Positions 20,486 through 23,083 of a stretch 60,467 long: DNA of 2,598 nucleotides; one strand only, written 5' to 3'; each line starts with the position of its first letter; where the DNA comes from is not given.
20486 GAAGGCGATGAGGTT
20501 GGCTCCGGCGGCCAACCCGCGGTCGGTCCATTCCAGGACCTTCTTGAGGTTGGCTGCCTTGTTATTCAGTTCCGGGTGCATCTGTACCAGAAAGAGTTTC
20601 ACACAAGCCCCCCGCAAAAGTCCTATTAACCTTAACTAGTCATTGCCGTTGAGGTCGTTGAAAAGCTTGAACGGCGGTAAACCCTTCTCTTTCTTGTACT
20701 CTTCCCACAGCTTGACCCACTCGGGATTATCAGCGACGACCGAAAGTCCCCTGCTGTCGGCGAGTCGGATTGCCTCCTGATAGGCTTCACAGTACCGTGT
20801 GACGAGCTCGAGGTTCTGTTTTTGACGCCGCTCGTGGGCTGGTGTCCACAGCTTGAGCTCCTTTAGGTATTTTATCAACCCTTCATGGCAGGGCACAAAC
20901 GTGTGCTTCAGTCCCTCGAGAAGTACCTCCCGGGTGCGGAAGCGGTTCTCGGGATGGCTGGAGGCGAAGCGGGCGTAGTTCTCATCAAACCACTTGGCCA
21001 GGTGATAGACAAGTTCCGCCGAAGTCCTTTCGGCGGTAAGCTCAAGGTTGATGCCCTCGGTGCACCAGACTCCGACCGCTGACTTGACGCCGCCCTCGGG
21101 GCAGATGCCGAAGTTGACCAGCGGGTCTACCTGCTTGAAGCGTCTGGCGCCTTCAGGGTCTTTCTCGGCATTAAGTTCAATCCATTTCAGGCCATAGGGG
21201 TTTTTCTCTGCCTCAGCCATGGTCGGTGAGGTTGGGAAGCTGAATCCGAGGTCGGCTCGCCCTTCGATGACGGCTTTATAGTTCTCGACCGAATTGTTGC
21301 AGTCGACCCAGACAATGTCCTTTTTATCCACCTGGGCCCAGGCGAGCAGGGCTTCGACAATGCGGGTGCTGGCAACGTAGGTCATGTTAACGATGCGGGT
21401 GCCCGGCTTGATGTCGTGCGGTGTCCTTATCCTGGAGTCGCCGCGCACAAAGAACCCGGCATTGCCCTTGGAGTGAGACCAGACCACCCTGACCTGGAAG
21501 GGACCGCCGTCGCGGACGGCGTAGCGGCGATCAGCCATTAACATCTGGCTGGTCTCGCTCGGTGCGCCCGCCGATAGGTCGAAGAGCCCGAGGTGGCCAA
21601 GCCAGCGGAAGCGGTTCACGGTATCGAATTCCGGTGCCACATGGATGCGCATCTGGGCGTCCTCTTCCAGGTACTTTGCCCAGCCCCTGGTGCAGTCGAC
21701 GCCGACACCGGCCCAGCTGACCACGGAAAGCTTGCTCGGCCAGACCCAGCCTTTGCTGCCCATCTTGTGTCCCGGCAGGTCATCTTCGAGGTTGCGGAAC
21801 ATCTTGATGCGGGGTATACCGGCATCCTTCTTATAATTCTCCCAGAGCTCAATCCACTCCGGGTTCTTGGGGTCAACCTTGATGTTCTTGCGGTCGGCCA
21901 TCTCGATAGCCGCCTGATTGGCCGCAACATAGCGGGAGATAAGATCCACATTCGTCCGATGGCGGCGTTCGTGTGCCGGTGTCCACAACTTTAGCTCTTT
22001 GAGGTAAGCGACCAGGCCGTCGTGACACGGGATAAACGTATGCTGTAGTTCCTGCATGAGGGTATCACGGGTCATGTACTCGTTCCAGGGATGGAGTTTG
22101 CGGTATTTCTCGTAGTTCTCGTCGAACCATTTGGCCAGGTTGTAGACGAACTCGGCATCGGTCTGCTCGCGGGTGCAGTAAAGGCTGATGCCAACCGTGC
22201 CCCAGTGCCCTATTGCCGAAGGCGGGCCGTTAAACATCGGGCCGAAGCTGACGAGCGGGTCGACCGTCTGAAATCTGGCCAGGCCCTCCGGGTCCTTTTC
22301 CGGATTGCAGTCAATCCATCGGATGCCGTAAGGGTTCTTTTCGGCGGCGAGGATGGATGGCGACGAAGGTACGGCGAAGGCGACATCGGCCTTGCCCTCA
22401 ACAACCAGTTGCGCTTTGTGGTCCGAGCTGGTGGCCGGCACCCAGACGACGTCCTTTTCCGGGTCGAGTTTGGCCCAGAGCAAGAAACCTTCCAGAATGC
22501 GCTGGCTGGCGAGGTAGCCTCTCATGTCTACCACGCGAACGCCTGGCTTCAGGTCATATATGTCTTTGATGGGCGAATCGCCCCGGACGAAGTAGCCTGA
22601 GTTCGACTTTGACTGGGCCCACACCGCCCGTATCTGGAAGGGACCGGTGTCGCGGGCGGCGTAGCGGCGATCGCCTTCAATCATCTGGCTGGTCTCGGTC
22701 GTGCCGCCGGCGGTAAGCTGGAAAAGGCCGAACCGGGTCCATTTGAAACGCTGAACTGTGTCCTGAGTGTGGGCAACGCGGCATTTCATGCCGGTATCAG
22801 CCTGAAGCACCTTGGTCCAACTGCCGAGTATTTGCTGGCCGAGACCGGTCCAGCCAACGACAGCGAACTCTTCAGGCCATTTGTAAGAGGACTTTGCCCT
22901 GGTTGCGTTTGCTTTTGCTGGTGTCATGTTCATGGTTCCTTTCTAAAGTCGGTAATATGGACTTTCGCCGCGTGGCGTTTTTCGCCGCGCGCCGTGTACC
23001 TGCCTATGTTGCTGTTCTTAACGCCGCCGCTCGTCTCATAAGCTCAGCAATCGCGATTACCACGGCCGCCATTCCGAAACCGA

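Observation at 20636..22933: Leaderless, tandem-fused double TAXI solute-binding protein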

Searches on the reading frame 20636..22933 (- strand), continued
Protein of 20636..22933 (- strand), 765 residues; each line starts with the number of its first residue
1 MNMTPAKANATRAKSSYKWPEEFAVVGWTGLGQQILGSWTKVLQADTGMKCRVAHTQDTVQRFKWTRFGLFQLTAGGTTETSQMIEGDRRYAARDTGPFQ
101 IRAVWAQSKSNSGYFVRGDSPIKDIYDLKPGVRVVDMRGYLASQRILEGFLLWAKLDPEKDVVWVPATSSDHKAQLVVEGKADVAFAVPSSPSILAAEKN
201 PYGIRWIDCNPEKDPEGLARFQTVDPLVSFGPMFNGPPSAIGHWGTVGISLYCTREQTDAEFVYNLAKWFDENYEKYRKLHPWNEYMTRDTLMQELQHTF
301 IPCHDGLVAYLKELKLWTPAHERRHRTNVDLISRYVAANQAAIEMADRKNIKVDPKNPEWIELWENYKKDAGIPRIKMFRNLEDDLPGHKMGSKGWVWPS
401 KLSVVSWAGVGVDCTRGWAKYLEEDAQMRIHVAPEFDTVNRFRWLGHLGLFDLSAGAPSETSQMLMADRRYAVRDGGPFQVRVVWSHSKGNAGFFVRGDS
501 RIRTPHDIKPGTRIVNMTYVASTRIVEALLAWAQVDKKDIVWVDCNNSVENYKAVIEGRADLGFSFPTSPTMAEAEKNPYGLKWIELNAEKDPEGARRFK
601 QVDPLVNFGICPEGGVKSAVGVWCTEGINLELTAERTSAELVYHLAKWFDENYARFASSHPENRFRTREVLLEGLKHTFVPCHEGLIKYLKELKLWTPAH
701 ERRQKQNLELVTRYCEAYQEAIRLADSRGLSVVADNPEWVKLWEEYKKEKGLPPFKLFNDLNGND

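Call 53: search_protein_representatives(protein=window:20636-22933:-)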
Query: 765 residues. Proteins with E-value up to 0.001 (for the whole library): 791; up to 1e-10: 422; up to 1e-30: 150. The best 150 are listed.
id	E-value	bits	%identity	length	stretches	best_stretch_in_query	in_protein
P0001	0.0e+00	1697.7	93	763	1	3-765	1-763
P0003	5.4e-140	484.5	55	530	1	13-384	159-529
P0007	1.7e-128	446.5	52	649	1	373-759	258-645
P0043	2.3e-127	442.7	55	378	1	393-762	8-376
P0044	5.3e-118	411.7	50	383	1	13-379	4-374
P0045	2.1e-117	409.8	48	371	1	16-383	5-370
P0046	7.6e-91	321.9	43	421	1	14-384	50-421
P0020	2.5e-86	307.0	40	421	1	393-761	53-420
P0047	1.1e-85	304.9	38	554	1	5-383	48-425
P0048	4.0e-85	303.0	40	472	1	395-759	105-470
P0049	2.2e-84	300.6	42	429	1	394-761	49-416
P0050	7.5e-83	295.5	39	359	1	27-379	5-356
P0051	8.5e-83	295.3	40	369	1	32-373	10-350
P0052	3.1e-79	283.5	43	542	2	464-761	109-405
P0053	9.2e-79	282.0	41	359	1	38-375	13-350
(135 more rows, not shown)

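Call 56: find_encoding_contigs(protein=P0013, flank=8000, max_places=1)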
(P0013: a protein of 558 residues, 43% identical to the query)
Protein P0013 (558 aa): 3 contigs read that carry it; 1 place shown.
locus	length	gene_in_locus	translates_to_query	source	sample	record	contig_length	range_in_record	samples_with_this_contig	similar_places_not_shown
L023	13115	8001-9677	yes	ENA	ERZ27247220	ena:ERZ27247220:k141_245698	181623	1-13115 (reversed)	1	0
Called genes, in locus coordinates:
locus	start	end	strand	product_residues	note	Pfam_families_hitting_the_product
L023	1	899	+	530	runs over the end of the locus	PF01645:Glu_synthase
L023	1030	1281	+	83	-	-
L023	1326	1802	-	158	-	PF00885:DMRL_synthase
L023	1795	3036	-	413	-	PF00926:DHBP_synthase, PF00925:GTP_cyclohydro2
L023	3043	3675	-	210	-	PF00677:Lum_binding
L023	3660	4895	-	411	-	PF00383:dCMP_cyt_deam_1, PF14437:MafB19-deam, PF01872:RibD_C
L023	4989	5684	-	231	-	PF00702:Hydrolase, PF12710:HAD, PF13419:HAD_2, PF13242:Hydrolase_like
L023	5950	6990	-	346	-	PF01118:Semialdhyde_dh, PF22698:Semialdhyde_dhC_1, PF02774:Semialdhyde_dhC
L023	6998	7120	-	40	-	-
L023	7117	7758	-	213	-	PF00300:His_Phos_1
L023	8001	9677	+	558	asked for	PF12974:Phosphonate-bd (weak), PF09084:NMT1 (faint), PF16868:NMT1_3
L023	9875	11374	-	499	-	PF00239:Resolvase, PF07508:Recombinase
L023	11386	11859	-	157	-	PF06114:Peptidase_M78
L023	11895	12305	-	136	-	PF13443:HTH_26 (weak), PF13560:HTH_31 (weak), PF01381:HTH_3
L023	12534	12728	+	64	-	-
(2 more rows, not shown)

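Call 57: find_encoding_contigs(protein=P0015, flank=8000, max_places=1)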
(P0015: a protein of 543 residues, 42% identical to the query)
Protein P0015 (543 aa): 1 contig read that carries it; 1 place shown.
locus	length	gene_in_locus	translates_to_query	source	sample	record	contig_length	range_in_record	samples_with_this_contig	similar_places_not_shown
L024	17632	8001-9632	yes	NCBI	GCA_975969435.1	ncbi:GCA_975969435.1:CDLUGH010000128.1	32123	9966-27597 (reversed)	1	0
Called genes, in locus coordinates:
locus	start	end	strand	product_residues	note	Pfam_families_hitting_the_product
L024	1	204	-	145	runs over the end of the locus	PF00293:NUDIX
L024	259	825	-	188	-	PF00117:GATase, PF07722:Peptidase_C26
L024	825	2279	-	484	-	PF04715:, PF00425:Chorismate_bind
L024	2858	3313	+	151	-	-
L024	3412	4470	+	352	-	PF02126:PTE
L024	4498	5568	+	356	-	PF02126:PTE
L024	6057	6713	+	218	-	PF00376:MerR, PF12728:HTH_17, PF13411:MerR_1 (weak)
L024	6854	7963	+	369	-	PF04055:Radical_SAM, PF13186:SPASM (weak)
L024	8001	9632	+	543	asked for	PF16868:NMT1_3, PF09084:NMT1 (weak)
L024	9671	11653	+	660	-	PF06808:DctM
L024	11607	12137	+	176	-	PF01903:CbiX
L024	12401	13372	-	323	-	PF00196:GerE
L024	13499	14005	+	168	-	PF01257:2Fe-2S_thioredx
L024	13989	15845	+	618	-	PF01257:2Fe-2S_thioredx (weak), PF01512:Complex1_51K, PF10589:NADH_4Fe-4S, PF00037:Fer4 (faint), PF14697:Fer4_21 (weak)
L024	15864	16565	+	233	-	PF13510:Fer2_4, PF13237:Fer4_10 (weak), PF12838:Fer4_7 (weak)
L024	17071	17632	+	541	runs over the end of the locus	PF00128:Alpha-amylase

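Call 58: find_encoding_contigs(protein=P0044, flank=8000, max_places=2)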
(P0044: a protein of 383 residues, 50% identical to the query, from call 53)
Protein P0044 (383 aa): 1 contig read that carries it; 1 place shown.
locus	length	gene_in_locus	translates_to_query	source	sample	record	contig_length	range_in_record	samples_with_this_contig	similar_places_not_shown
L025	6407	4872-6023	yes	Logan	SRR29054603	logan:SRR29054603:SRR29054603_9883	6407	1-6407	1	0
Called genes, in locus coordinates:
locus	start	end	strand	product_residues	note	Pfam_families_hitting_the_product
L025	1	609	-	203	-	?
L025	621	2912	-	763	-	PF01326:PPDK_N, PF00391:PEP-utilizers, PF02896:PEP-utilizers_C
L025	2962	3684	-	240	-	-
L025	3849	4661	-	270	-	-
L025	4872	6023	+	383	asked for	PF16868:NMT1_3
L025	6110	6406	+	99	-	?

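Call 59: search_protein_families(library=ncbifam, proteins=[L024:6854-7963:+, L024:11607-12137:+, L024:6057-6713:+, L025:2962-3684:-, L025:3849-4661:-], max_evalue=0.00001)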
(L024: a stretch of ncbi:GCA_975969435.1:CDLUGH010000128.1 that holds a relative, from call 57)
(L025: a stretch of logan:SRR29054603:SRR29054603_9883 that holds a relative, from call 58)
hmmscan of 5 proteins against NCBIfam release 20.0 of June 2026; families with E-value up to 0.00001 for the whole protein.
L024:6854-7963:+ (369 aa): 62 families (the best 25 are shown)
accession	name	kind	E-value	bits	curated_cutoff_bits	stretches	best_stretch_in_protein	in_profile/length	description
TIGR04545.1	rSAM_ahbD_hemeb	equivalog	3.5e-137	457.4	500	1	17-366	1-339/339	heme b synthase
TIGR04055.1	rSAM_NirJ2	equivalog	5.3e-103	345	500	2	17-246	1-227/326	putative heme d1 biosynthesis radical SAM protein NirJ2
TIGR04053.2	TIGR04053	equivalog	1.3e-96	324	395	1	16-366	8-366/366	TIGR04053 family radical SAM/SPASM domain-containing protein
TIGR04546.1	rSAM_ahbC_deAc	equivalog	1.4e-65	221.6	650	1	17-363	40-384/390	12,18-didecarboxysiroheme deacetylase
TIGR04054.1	rSAM_NirJ1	equivalog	1.1e-62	211.9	650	2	16-223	36-242/387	putative heme d1 biosynthesis radical SAM protein NirJ1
TIGR04051.1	rSAM_NirJ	equivalog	2.2e-61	207.8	515.45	2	17-220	3-205/354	heme d1 biosynthesis radical SAM protein NirJ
TIGR04347.1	pseudo_SAM_Halo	equivalog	3.2e-59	201.1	525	2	16-215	38-236/390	TIGR04347 family pseudo-SAM/SPASM protein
NF050035.1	rSAM_WgK_link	exception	1.4e-49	169.1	650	2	16-201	9-194/367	radical SAM/SPASM peptide maturase WgkB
TIGR03962.1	mycofact_rSAM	equivalog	2.2e-49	168.5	265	2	18-229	14-226/339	mycofactocin radical SAM maturase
TIGR04303.1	GeoRSP_rSAM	equivalog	2.8e-42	145.5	400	2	18-213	7-200/325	GeoRSP system radical SAM/SPASM protein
NF045574.1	sacti_mat_StsB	exception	1.9e-38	132.5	625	1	11-198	91-276/466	StsB family radical SAM/SPASM domain sactipeptide maturase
TIGR02109.1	PQQ_syn_pqqE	equivalog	2.4e-37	128.7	381.35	2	16-184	8-175/358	pyrroloquinoline quinone biosynthesis protein PqqE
TIGR04251.1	SCM_rSAM_ScmF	equivalog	3.4e-36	125.4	400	1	18-362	6-339/353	SynChlorMet cassette radical SAM/SPASM protein ScmF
TIGR04133.1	rSAM_w_lipo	hypoth_equivalog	4.4e-34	118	425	1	13-222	21-233/350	TIGR04133 family radical SAM/SPASM protein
TIGR03913.1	rad_SAM_trio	equivalog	6.3e-33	113.9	591.75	2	18-210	21-211/477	GDL motif peptide-associated radical SAM/SPASM maturase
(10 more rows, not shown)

L024:11607-12137:+ (176 aa): 2 families
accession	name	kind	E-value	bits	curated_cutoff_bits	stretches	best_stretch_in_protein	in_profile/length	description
NF033198.0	F430_CfbA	equivalog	6e-07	29.5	120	1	83-154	32-108/122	sirohydrochlorin nickelochelatase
NF002090.2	PRK00923.1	subfamily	2.4e-06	27.6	120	1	84-151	34-111/129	sirohydrochlorin nickelochelatase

L024:6057-6713:+ (218 aa): 3 families
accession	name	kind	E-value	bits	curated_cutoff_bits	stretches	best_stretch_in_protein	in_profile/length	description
NF033787.1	HTH_BldC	subfamily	2.3e-08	33.7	77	1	13-53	7-47/49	BldC family transcriptional regulator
TIGR01764.1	excise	domain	2e-06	28.1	28.8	1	10-54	3-46/49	excisionase family DNA-binding protein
NF033518.0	transpos_IS607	equivalog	8.5e-06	25.4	110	0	12-60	1-49/187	IS607 family transposase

L025:2962-3684:- (240 aa): 3 families
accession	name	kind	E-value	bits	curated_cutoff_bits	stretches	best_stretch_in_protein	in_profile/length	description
TIGR01084.1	mutY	equivalog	4.5e-27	95.3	286.5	1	24-226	2-209/277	A/G-specific adenine glycosylase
NF008132.0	PRK10880.1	equivalog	6.7e-14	51.7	427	1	25-226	8-212/351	A/G-specific adenine glycosylase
NF010488.0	PRK13910.1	equivalog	9.1e-12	44.9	471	1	68-224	15-168/290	adenine-specific DNA glycosylase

L025:3849-4661:- (270 aa): 0 families
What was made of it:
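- An AhbD-like radical SAM enzyme (457 bits, below the 500-bit equivalog cut-off) lies directly upstream of the SBP-permease-CbiX genes in L024 (calls 57, 59).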

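Call 77: list_cluster_members(proteins=[P0001, P0002, window:20636-22933:-])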
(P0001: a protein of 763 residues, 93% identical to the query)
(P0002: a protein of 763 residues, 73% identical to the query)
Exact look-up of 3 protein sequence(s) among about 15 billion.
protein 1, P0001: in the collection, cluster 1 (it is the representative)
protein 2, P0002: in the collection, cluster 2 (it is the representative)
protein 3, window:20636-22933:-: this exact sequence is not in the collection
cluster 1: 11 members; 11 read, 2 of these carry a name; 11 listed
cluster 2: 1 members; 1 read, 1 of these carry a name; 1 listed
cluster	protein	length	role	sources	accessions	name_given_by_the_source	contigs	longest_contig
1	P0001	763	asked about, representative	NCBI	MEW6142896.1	MAG: TAXI family TRAP transporter solute-binding subunit [Chloroflexota bacterium]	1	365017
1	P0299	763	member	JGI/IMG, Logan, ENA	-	TRAP-type uncharacterized transport system substrate-binding protein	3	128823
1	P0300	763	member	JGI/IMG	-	-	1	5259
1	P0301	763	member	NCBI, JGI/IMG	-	-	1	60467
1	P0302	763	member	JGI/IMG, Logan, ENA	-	-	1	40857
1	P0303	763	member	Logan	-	-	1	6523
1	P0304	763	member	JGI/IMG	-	-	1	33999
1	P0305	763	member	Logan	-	-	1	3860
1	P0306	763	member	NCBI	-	-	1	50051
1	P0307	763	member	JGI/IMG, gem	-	-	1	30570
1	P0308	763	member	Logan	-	-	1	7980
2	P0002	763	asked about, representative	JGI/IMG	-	TRAP-type uncharacterized transport system substrate-binding protein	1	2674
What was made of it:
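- Checked: Public gene calls use the second ATG, giving 763 aa (call 77).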

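Call 83: search_solved_structures(query=L001:14821-16131:+, max_evalue=0.001)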
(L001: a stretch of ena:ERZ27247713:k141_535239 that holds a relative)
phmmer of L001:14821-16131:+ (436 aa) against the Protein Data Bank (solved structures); distinct sequences matched with E-value up to 0.001: 6.
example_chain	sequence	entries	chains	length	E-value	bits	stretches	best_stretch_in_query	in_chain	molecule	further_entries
4k2x_A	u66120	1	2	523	3e-05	26.3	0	130-198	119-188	Polyketide oxygenase/hydroxylase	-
7vwp_D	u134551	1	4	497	0.00027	23.1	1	136-198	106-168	FlsO1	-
7u6l_A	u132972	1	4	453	0.00041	22.5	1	2-36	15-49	Amine oxidase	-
7e7h_A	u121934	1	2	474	0.00043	22.4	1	2-36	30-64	Amino_oxidase domain-containing protein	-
3oz2_A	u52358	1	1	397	0.00045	22.4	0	3-39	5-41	Digeranylgeranylglycerophospholipid reductase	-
8dq7_A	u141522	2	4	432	0.00081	21.5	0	2-36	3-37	Amine oxidase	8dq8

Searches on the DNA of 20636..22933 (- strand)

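Call 76: search_rna_families(sources=[L006, L015, L024, L027, L007, L008], threshold=gathering)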
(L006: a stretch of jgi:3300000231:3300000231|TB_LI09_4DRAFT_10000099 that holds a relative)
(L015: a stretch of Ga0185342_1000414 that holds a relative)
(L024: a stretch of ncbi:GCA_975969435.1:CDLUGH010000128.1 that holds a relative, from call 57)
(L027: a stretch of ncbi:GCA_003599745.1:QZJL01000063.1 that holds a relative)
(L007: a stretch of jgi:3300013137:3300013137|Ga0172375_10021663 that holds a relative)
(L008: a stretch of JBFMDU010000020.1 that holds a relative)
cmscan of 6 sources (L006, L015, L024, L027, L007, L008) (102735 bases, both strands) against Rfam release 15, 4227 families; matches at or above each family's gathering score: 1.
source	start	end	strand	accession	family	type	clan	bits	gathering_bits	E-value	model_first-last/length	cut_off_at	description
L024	2320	2610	-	RF00230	T-box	Cis-reg; leader;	-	96.1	93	1.3e-19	1-219/219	no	T-box leader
